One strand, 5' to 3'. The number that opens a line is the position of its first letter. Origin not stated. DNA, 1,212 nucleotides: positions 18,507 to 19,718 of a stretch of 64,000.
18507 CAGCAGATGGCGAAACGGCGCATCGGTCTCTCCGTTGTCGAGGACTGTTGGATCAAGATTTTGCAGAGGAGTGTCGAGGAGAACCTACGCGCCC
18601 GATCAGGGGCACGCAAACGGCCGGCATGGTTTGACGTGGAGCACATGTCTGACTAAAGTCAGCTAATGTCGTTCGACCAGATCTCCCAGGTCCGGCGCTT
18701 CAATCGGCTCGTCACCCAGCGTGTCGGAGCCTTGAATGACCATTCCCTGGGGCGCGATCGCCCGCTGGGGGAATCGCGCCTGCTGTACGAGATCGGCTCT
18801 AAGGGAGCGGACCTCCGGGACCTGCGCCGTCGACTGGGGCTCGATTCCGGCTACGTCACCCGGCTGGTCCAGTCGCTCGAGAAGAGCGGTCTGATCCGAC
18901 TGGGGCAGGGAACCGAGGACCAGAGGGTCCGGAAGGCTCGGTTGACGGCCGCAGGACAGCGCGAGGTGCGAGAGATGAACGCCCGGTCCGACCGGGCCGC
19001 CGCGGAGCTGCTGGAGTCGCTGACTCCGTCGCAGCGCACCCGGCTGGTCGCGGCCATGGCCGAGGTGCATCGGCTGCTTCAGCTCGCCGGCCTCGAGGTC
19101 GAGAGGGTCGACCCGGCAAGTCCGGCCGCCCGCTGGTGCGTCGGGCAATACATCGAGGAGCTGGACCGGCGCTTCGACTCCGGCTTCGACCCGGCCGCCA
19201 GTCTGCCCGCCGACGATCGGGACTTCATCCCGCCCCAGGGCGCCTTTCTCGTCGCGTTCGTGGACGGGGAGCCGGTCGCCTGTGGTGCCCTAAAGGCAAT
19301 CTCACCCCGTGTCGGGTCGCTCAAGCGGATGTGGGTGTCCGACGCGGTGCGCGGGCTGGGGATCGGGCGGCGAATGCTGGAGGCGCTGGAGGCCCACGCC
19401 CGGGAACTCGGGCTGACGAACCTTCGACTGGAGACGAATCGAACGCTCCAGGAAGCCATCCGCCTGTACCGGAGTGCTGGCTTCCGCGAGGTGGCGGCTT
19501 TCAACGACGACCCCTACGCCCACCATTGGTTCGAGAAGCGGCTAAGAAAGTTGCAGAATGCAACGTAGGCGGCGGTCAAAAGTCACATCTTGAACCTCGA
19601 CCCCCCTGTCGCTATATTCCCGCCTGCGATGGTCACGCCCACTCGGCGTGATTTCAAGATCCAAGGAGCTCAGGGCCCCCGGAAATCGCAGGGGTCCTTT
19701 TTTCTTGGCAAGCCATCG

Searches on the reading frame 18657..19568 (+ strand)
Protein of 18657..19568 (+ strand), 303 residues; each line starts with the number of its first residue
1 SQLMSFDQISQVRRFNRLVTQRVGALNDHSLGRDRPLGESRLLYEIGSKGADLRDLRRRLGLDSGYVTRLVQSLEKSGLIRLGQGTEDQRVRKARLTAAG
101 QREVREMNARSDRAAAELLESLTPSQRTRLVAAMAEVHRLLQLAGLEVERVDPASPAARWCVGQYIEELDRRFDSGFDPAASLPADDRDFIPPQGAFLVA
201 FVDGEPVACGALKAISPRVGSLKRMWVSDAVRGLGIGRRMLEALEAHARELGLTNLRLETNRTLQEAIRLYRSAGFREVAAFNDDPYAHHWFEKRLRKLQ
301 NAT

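Call 72: search_protein_families(library=pfam, proteins=[window:18657-19568:+], max_evalue=0.0001)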
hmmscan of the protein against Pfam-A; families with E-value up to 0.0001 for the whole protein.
window:18657-19568:+ (303 aa): 5 families
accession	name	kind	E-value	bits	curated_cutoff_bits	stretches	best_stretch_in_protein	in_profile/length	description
PF00583.31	Acetyltransf_1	-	3.2e-18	66.5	20.7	1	168-276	6-116/116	Acetyltransferase (GNAT) family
PF13508.13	Acetyltransf_7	-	1e-14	55.1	27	1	194-278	2-84/84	Acetyltransferase (GNAT) domain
PF13673.13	Acetyltransf_10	-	5.8e-09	36.4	23.6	1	196-280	32-111/128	Acetyltransferase (GNAT) domain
PF12802.13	MarR_2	-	7.9e-08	32.8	27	1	38-90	6-60/61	MarR family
PF01047.28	MarR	-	4.3e-07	30.2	24.6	1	43-91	12-58/59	MarR family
